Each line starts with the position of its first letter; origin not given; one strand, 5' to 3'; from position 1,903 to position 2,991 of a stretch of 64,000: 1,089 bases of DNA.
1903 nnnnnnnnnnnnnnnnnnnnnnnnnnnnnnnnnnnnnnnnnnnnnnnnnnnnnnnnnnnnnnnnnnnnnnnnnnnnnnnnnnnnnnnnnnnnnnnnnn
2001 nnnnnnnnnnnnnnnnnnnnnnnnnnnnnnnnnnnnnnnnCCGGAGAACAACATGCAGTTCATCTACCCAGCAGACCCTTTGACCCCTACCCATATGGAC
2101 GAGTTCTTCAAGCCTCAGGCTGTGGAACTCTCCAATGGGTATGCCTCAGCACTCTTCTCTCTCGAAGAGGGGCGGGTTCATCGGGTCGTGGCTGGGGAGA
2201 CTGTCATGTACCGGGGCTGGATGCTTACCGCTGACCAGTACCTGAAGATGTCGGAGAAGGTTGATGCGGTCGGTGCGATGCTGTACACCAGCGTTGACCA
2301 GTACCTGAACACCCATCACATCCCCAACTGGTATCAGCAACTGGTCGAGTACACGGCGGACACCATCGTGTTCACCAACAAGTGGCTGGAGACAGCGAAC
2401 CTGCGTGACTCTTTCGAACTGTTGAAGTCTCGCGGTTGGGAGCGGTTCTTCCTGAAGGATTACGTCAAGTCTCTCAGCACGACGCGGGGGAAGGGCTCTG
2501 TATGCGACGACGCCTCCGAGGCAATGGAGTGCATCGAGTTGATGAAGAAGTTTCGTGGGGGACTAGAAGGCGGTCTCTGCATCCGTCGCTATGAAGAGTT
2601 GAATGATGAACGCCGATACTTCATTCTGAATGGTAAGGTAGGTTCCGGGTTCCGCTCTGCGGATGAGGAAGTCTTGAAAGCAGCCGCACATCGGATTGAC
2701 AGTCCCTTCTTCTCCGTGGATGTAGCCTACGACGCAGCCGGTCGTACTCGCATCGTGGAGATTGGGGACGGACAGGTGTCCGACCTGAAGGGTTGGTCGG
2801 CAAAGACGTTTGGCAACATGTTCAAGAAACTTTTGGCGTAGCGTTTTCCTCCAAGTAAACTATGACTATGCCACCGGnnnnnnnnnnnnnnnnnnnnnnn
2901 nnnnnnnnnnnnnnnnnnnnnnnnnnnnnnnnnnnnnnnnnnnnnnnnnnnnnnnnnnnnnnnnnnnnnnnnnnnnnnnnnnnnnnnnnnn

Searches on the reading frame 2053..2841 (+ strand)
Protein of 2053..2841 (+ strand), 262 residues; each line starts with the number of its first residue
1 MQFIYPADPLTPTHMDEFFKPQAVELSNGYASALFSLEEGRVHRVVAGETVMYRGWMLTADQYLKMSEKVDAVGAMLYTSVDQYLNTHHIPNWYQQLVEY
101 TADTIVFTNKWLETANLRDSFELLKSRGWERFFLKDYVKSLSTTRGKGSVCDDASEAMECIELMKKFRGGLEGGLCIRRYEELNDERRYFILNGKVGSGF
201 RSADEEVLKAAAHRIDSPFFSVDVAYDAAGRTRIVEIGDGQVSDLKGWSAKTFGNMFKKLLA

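Call 63: search_protein_families(library=pfam, proteins=[window:2053-2841:+], max_evalue=0.001)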
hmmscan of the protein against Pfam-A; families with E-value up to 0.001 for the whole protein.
window:2053-2841:+ (262 aa): 2 families
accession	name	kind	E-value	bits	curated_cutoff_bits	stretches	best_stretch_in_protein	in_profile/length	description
PF14243.11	R2K_3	-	8.8e-15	55.7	26.3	1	126-251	19-163/169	ATP-grasp domain, R2K clade family 3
PF18299.6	R2K_2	-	2.6e-07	31.1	26.2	1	137-253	23-144/147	ATP-grasp domain, R2K clade family 2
